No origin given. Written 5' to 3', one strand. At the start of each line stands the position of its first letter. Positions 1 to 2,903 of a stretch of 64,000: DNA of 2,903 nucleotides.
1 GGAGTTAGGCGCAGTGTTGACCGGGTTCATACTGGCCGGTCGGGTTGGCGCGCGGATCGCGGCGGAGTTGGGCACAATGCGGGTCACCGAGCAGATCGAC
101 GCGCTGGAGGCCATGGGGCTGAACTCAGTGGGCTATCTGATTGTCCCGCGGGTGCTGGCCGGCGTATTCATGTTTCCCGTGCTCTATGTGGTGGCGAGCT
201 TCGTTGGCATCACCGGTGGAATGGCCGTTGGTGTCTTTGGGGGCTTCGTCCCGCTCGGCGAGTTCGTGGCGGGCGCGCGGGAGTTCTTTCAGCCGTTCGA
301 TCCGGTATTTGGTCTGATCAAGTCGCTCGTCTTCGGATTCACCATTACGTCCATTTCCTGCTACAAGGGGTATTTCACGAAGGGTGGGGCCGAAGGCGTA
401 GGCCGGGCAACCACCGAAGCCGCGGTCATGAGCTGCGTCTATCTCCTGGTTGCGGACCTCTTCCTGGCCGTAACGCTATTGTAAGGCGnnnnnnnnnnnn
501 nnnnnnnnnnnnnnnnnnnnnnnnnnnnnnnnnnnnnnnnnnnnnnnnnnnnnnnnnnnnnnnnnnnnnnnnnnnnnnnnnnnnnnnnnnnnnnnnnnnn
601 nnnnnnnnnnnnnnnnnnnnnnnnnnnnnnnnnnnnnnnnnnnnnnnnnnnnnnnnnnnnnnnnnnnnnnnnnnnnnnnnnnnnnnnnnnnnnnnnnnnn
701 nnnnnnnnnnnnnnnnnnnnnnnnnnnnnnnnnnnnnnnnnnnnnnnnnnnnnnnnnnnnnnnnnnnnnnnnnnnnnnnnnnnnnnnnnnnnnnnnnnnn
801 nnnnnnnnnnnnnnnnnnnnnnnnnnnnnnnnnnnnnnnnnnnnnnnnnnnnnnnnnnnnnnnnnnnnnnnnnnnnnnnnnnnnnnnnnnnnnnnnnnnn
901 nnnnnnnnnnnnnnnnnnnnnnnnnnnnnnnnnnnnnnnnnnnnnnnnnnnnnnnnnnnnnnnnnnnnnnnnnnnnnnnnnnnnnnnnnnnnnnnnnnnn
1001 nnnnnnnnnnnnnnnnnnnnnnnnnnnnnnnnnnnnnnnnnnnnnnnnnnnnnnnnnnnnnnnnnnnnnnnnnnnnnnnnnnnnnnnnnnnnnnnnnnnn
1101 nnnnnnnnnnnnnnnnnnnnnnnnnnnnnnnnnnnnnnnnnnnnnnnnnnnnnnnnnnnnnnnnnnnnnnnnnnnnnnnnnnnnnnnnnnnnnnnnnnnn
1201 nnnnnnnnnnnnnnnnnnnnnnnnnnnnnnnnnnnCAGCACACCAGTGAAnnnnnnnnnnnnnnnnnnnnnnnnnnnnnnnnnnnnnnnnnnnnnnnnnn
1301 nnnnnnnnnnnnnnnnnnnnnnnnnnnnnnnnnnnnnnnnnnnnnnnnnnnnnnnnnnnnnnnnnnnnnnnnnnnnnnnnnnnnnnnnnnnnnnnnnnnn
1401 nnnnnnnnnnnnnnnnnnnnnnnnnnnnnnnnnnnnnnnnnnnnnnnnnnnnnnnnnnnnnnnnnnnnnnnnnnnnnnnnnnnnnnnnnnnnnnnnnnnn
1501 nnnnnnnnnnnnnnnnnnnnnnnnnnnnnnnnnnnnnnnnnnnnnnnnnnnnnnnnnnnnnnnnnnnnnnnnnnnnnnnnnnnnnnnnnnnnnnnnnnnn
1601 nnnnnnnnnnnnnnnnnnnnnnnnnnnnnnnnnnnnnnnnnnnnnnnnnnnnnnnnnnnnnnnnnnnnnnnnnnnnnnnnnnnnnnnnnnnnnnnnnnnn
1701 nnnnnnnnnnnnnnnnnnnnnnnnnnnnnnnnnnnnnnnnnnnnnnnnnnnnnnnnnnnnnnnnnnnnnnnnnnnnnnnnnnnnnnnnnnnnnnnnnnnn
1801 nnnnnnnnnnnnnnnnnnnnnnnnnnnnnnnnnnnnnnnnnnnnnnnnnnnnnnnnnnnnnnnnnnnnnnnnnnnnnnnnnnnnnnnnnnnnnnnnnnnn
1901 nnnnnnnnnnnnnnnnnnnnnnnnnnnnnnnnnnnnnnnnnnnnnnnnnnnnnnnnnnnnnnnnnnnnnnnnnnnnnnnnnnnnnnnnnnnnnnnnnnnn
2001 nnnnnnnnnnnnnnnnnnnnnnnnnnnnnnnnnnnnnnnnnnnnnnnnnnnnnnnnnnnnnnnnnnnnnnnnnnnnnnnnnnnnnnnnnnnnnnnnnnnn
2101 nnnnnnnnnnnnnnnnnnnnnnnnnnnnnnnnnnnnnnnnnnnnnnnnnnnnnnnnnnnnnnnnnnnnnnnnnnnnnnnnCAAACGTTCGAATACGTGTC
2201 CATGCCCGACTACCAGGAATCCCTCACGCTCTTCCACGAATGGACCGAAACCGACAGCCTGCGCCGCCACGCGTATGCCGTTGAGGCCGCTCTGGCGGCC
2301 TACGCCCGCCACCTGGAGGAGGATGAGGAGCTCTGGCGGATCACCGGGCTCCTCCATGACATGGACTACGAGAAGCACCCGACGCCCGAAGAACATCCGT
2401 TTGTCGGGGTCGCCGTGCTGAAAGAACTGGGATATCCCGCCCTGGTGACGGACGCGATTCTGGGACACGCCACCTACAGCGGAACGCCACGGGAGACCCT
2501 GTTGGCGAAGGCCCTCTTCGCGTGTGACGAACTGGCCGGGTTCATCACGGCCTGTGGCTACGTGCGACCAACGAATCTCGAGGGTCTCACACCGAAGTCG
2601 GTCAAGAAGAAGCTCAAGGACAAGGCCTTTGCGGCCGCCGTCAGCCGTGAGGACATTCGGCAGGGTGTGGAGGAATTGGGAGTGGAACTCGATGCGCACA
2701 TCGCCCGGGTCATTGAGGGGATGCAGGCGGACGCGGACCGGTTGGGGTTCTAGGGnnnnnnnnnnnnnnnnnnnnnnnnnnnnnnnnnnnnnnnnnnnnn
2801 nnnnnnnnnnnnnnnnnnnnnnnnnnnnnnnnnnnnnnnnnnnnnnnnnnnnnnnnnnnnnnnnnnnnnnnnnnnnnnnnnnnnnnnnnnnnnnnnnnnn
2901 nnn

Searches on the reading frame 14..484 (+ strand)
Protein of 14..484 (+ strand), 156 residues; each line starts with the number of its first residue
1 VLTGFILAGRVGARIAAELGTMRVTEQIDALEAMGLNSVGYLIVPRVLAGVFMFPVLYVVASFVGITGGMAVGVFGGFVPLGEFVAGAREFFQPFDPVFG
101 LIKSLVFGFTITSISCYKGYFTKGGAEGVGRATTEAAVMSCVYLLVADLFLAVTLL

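Call 25: search_protein_families(library=pfam, proteins=[window:14-484:+], max_evalue=0.001)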
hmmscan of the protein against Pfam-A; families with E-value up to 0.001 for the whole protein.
window:14-484:+ (156 aa): 1 family
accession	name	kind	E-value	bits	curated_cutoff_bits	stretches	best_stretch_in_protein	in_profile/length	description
PF02405.21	MlaE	-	1.1e-58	198.7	22.5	1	1-153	59-211/212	Permease MlaE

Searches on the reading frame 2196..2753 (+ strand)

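Call 25: search_protein_families(library=pfam, proteins=[window:2196-2753:+], max_evalue=0.001)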
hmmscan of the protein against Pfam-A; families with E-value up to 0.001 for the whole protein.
window:2196-2753:+ (185 aa): 1 family
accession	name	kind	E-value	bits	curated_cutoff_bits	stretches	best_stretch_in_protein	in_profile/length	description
PF01966.28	HD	-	1.5e-10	41.8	22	1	24-114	3-114/116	HD domain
